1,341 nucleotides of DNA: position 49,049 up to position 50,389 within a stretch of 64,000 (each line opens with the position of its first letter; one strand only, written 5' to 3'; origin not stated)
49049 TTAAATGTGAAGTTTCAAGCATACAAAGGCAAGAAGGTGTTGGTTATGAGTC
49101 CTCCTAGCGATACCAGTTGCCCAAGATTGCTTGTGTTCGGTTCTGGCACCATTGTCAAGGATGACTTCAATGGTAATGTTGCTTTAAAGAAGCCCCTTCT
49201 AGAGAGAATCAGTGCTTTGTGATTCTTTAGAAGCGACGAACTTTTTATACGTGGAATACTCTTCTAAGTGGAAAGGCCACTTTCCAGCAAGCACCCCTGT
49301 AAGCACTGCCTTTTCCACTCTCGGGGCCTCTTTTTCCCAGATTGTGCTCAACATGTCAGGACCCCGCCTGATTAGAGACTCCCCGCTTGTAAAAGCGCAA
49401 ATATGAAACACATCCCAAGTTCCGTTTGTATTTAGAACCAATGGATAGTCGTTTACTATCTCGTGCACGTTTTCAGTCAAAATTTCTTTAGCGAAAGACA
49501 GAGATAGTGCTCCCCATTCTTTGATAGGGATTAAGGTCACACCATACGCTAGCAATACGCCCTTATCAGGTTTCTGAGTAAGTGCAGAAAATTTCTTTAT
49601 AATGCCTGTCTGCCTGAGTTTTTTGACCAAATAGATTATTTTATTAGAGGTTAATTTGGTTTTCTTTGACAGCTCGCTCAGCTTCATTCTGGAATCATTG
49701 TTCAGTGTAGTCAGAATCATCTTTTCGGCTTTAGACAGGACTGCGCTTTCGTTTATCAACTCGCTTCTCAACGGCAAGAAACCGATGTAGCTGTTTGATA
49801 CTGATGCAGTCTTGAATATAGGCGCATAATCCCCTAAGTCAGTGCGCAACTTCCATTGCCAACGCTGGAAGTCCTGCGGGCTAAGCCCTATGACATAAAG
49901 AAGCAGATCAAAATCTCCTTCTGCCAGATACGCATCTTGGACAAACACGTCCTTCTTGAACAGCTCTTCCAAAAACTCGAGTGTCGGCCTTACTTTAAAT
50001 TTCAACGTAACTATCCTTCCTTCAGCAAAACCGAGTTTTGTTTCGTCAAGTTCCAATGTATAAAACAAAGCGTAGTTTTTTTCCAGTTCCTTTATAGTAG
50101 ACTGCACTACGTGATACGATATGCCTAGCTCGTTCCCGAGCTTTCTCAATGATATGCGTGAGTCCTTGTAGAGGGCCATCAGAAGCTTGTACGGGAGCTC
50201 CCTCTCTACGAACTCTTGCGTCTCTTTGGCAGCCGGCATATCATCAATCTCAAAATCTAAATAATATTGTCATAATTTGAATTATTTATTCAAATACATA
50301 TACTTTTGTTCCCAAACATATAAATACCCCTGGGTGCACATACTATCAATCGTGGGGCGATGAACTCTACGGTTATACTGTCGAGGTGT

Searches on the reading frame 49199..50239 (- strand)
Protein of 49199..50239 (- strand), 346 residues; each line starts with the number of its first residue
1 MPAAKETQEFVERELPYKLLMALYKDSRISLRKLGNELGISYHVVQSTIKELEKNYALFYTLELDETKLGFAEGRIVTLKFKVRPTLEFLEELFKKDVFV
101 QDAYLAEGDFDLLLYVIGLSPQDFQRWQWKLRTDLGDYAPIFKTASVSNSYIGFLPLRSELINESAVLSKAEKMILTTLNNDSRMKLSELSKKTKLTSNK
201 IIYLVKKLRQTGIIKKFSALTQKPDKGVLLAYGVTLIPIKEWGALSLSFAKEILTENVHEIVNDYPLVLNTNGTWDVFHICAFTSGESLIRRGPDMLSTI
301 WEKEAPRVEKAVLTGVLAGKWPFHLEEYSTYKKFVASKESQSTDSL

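Call 107: search_protein_families(library=pfam, proteins=[window:49199-50239:-], max_evalue=0.01)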
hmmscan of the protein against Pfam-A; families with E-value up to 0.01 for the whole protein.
window:49199-50239:- (346 aa): 12 families
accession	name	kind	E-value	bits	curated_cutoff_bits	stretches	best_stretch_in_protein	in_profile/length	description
PF13412.12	HTH_24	-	6.2e-12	45.3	21.9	2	169-215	2-48/48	Winged helix-turn-helix DNA-binding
PF13404.12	HTH_AsnC-type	-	2.1e-08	34.3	27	1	18-53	7-42/42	AsnC-type helix-turn-helix domain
PF01047.28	MarR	-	6.2e-06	26.5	24.6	0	169-216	2-49/59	MarR family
PF08279.18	HTH_11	-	6.2e-05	23.2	25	0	19-55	5-42/55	HTH domain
PF13463.12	HTH_27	-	0.00016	22.3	22.2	1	168-216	1-50/68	Winged helix DNA-binding domain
PF08280.17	HTH_Mga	-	0.00037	20.8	23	0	18-56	9-47/59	M protein trans-acting positive regulator (MGA) HTH domain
PF12802.13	MarR_2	-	0.00062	20.3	27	0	19-54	10-46/61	MarR family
PF05043.19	Mga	-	0.0017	19.3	21.1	1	8-57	10-59/87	Mga helix-turn-helix domain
PF13601.12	HTH_34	-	0.0033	18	27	0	175-215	5-45/80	Winged helix DNA-binding domain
PF24034.1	DUF7343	-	0.0034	17.7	27.6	1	168-218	2-52/62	Domain of unknown function (DUF7343)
PF25212.1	HVO_A0114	-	0.004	17.3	27.6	0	18-55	26-63/84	HVO_A0114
PF01978.25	TrmB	-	0.0078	16.5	25.6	0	168-216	6-54/68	Sugar-specific transcriptional regulator TrmB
